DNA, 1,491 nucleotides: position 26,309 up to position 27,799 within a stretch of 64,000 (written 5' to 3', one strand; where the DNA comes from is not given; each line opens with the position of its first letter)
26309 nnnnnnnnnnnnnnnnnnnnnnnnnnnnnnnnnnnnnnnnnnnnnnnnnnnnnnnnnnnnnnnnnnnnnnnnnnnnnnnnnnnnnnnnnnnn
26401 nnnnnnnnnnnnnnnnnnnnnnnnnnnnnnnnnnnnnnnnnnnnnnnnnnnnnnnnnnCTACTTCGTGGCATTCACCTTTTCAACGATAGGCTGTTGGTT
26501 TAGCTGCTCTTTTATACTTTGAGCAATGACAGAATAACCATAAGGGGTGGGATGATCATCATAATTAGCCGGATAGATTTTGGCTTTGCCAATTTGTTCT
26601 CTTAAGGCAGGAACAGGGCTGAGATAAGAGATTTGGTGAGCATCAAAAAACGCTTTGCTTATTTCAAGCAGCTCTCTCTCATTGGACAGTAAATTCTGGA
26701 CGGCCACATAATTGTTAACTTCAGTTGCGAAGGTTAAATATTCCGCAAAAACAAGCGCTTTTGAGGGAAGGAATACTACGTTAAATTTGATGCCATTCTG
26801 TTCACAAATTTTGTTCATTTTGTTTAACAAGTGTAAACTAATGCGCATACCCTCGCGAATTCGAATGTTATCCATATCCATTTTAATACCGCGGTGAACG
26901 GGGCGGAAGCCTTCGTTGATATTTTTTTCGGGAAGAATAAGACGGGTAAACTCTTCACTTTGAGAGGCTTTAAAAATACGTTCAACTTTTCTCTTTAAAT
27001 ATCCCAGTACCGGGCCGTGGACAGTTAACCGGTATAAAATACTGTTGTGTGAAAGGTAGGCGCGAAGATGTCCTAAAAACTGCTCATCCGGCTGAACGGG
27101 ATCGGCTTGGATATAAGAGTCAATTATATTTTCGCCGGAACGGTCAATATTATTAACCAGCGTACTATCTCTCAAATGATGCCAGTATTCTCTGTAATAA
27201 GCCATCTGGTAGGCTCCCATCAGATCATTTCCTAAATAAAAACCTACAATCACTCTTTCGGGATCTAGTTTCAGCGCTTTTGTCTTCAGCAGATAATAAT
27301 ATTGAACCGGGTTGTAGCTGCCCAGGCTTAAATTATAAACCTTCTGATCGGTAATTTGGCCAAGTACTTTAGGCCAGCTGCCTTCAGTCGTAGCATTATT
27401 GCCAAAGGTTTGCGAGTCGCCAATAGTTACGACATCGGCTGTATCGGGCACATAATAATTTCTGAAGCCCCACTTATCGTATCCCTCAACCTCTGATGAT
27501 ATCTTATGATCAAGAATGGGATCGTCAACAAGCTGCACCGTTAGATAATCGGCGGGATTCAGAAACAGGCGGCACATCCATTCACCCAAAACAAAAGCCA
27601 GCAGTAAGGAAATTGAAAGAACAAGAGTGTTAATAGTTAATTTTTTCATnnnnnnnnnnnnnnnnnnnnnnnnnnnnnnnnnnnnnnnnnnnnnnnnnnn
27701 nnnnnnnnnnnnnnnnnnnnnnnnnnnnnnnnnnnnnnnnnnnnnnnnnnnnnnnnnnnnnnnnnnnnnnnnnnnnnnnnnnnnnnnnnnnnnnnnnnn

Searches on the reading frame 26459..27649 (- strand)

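Call 10: search_protein_families(library=pfam, proteins=[window:26459-27649:-], max_evalue=0.001)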
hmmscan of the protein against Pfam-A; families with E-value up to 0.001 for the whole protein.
window:26459-27649:- (396 aa): 1 family
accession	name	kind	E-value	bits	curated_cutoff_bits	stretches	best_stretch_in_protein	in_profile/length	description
PF13472.12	Lipase_GDSL_2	-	0.00066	20.7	32.9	0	76-161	2-98/178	GDSL-like Lipase/Acylhydrolase family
